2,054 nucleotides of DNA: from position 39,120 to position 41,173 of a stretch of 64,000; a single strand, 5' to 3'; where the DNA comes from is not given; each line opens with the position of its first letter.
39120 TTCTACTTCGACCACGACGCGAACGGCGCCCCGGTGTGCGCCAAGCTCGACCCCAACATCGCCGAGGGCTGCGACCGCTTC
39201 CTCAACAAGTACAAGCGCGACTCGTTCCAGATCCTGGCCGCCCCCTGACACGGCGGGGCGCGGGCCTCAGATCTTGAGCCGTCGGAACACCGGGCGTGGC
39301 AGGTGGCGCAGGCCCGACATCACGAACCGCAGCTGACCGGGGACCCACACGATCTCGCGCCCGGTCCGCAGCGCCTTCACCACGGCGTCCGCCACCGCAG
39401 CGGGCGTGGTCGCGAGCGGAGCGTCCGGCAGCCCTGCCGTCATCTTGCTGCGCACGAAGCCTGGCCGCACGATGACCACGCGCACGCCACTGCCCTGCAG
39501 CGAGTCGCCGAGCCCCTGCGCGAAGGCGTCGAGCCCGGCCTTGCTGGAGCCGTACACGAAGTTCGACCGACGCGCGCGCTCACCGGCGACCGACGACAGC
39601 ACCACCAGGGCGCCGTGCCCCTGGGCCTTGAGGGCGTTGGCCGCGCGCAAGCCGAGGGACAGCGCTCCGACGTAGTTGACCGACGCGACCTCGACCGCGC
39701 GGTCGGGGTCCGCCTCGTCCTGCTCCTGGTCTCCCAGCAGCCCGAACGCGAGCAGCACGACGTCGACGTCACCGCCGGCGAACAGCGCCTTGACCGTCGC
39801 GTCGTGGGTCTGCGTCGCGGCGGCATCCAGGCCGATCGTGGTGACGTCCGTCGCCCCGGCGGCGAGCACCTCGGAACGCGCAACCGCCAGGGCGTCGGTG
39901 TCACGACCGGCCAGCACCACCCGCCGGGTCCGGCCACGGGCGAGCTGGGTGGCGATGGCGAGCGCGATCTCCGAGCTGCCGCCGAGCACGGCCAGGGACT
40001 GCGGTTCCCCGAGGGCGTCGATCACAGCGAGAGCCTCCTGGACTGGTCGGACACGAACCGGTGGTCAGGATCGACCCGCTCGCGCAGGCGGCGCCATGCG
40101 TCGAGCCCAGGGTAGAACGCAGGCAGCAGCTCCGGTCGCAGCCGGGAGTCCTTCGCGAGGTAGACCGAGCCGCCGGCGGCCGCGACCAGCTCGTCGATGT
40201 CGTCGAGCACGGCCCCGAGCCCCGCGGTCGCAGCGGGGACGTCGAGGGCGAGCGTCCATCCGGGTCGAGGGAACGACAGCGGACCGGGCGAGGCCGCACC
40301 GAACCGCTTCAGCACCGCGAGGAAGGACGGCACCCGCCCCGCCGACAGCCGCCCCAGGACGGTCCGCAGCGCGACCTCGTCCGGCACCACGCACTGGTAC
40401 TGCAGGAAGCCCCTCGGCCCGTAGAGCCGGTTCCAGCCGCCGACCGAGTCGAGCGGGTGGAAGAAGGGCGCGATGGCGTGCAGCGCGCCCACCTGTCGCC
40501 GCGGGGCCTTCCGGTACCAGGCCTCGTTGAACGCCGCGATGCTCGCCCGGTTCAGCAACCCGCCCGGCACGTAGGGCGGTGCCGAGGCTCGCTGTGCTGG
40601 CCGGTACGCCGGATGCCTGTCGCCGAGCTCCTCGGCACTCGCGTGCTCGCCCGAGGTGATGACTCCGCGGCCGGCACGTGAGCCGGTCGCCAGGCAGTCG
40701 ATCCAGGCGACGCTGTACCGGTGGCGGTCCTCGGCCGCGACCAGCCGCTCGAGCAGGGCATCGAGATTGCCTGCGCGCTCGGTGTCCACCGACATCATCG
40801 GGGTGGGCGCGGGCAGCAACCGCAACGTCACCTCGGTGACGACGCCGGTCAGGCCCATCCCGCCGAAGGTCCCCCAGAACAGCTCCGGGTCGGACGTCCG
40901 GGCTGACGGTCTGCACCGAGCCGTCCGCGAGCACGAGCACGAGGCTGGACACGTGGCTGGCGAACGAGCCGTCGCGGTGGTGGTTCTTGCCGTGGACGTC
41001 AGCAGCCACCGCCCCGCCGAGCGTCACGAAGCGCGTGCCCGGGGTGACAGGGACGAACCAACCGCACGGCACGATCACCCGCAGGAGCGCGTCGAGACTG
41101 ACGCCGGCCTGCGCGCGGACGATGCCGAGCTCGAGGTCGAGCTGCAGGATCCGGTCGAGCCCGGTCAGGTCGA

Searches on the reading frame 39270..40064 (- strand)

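Call 37: search_protein_families(library=pfam, proteins=[window:39270-40064:-], max_evalue=0.001)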
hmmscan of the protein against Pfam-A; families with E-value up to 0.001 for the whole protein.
window:39270-40064:- (265 aa): 3 families
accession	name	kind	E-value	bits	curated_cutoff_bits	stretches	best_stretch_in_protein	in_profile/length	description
PF00106.31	adh_short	-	1.7e-26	93.4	26.6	1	25-212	4-190/195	short chain dehydrogenase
PF13561.12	adh_short_C2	-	3.6e-19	69.7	27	1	31-217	6-189/236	Enoyl-(Acyl carrier protein) reductase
PF08659.16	KR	-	1.3e-08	35.4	22.6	1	26-184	5-162/180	KR domain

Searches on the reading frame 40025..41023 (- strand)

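Call 37: search_protein_families(library=pfam, proteins=[window:40025-41023:-], max_evalue=0.001)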
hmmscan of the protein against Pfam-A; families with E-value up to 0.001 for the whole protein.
window:40025-41023:- (333 aa): 1 family
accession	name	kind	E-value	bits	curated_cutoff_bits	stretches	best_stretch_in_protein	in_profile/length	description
PF04030.19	ALO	-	0.00021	21.5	23.1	1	275-330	202-257/258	D-arabinono-1,4-lactone oxidase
